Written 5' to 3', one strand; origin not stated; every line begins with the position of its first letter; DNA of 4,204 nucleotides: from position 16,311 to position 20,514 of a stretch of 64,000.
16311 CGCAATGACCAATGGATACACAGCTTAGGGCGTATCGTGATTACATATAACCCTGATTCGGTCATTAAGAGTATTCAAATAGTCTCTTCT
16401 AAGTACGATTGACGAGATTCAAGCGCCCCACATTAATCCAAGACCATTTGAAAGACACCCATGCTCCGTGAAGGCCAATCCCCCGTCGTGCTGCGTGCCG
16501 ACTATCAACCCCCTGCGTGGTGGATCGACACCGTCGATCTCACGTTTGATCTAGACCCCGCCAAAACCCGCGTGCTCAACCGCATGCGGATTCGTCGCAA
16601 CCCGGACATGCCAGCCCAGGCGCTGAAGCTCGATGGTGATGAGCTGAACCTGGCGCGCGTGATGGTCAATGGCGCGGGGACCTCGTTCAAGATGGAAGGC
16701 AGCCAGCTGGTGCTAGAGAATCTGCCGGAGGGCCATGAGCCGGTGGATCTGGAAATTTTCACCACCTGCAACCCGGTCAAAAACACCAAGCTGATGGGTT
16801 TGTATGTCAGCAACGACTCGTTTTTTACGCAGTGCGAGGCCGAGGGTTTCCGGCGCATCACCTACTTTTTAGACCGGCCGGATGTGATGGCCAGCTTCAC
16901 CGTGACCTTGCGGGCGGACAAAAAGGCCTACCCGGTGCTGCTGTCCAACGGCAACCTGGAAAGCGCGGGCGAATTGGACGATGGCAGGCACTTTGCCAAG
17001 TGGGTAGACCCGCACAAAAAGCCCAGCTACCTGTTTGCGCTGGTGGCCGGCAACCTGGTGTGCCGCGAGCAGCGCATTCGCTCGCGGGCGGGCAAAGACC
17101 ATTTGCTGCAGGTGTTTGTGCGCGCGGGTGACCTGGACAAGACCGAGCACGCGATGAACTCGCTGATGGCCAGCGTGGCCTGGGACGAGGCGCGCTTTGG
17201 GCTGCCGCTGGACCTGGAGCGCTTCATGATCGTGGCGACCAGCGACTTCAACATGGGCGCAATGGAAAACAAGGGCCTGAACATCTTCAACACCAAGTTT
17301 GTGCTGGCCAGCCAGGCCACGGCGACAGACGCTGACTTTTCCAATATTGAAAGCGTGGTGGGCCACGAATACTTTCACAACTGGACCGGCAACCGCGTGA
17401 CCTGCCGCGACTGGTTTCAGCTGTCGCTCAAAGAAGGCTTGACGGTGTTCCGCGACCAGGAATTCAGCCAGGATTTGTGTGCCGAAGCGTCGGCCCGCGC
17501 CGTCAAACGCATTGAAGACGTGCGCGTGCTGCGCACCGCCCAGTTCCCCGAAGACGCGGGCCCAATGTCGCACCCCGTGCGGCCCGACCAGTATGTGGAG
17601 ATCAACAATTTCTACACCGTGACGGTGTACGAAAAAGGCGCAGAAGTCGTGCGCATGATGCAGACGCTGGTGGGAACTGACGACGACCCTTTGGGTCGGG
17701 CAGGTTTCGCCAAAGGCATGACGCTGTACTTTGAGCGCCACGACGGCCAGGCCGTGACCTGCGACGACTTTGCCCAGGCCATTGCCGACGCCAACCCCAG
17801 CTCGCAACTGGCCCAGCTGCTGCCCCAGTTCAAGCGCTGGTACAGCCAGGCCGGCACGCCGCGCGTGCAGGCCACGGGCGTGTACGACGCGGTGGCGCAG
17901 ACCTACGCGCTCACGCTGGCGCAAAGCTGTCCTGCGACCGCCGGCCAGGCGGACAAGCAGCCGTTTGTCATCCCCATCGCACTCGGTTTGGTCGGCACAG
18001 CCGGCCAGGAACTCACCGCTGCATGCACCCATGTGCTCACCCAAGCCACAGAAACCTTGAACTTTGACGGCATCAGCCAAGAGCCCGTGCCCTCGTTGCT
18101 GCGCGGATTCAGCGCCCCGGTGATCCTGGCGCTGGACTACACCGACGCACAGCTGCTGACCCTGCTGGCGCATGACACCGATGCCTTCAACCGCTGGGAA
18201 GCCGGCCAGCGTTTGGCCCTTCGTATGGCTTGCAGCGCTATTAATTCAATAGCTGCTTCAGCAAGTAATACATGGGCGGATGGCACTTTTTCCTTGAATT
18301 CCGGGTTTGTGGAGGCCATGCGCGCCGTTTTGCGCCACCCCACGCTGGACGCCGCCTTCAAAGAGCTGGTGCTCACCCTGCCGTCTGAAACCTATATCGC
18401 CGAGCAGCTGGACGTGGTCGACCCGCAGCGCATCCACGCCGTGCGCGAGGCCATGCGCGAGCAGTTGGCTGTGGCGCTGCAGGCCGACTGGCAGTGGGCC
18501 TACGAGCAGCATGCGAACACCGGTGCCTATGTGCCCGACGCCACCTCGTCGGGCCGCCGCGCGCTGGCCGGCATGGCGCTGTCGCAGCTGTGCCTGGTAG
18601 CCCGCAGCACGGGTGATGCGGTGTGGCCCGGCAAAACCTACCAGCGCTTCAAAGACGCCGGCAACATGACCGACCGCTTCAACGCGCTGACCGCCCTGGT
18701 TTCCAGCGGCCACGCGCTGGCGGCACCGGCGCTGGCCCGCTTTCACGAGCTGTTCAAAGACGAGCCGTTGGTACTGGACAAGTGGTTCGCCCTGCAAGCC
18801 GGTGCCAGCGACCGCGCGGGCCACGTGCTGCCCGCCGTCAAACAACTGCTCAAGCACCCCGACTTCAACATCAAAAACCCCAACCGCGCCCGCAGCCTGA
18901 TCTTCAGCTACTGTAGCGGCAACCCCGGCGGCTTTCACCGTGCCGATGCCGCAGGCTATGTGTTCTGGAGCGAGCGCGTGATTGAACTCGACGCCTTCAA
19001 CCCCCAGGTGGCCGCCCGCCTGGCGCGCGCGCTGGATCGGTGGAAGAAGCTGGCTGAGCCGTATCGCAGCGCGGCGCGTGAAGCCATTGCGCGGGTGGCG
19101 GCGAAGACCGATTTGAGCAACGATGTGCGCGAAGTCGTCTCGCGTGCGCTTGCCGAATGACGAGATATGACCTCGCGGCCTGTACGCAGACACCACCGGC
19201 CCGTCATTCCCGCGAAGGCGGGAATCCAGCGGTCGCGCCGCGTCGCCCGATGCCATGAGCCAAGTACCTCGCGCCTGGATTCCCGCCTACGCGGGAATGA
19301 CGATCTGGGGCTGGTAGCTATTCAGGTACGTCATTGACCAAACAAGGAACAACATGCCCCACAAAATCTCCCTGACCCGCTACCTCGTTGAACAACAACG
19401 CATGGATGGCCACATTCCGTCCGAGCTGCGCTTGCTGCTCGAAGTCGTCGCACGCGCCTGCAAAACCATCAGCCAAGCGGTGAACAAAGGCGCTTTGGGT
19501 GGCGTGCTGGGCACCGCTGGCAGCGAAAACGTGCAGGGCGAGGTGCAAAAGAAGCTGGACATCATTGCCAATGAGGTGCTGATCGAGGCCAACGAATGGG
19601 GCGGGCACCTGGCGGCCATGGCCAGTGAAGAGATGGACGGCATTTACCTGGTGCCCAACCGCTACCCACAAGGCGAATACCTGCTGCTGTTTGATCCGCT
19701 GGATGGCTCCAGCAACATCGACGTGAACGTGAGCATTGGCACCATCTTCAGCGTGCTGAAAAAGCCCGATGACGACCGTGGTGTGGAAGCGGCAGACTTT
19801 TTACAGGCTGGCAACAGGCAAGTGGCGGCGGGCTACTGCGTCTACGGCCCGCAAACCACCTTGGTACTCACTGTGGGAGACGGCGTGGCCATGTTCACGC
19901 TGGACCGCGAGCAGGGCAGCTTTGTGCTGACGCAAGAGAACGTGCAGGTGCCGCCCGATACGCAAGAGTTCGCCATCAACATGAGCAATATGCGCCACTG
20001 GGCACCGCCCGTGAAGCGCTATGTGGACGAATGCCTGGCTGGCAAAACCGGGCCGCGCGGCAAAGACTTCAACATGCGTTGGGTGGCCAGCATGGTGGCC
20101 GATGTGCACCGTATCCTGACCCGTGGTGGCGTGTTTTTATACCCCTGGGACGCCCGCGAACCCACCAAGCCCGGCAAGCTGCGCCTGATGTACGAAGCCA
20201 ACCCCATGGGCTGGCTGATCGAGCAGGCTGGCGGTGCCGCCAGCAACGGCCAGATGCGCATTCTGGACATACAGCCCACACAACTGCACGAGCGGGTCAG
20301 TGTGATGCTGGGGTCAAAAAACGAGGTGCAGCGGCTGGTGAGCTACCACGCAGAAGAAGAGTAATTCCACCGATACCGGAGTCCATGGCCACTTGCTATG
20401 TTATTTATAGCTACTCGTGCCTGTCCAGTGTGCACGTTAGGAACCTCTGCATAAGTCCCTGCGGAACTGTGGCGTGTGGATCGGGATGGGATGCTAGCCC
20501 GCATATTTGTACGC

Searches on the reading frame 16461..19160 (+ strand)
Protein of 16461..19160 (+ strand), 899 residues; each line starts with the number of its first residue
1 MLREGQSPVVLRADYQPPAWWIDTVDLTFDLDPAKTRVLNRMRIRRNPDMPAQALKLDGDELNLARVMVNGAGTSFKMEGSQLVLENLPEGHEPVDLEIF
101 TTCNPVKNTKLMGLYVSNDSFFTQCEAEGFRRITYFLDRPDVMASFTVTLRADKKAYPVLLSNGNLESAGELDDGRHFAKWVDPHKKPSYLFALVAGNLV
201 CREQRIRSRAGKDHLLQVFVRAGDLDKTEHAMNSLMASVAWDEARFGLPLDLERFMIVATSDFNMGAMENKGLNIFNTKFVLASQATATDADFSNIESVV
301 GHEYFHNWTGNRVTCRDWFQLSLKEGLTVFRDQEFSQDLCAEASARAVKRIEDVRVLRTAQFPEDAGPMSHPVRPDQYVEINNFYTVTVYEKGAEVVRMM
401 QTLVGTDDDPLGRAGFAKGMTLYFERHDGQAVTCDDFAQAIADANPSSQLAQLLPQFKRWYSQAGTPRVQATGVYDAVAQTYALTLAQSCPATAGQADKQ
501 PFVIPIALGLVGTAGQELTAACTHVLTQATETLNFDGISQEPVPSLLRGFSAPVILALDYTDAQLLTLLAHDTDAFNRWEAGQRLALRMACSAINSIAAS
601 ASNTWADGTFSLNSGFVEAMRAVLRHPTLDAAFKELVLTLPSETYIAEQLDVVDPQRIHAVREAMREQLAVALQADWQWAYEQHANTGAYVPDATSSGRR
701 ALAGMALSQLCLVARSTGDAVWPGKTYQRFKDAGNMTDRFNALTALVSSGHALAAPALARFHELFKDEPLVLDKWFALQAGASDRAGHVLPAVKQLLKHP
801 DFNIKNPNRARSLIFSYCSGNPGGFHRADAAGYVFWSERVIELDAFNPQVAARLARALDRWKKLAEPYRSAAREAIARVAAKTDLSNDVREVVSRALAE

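Call 100: search_protein_families(library=pfam, proteins=[window:16461-19160:+], max_evalue=0.0001)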
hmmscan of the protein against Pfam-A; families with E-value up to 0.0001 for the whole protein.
window:16461-19160:+ (899 aa): 4 families
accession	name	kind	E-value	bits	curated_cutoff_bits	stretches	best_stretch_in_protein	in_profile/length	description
PF17432.8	DUF3458_C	-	7.4e-117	390.7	24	1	562-898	1-320/320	Domain of unknown function (DUF3458_C) ARM repeats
PF01433.26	Peptidase_M1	-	1e-47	163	27.7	1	231-453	2-214/218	Peptidase family M1 domain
PF11940.14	DUF3458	-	5.2e-29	100.9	28.6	1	465-557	1-93/95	Domain of unknown function (DUF3458) Ig-like fold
PF17900.6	Peptidase_M1_N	-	1.7e-16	61.3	25.8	1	26-191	6-186/186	Peptidase M1 N-terminal domain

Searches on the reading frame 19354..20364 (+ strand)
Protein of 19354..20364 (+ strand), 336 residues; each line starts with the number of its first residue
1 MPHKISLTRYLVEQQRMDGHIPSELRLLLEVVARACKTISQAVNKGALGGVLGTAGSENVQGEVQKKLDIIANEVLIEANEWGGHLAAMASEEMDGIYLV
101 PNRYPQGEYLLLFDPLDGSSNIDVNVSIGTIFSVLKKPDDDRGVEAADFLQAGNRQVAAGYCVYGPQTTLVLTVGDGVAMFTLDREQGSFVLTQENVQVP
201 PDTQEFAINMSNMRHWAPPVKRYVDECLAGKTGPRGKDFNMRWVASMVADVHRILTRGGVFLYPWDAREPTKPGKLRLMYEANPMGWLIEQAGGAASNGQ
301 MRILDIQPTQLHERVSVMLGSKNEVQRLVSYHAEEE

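Call 100: search_protein_families(library=pfam, proteins=[window:19354-20364:+], max_evalue=0.0001)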
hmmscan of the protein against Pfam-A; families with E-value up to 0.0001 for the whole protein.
window:19354-20364:+ (336 aa): 2 families
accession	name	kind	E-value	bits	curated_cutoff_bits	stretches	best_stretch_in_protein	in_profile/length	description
PF00316.25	FBPase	-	1.3e-61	208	34.8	1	6-195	2-191/191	Fructose-1-6-bisphosphatase, N-terminal domain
PF18913.5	FBPase_C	-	6.5e-47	159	27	1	199-332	1-126/127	Fructose-1-6-bisphosphatase, C-terminal domain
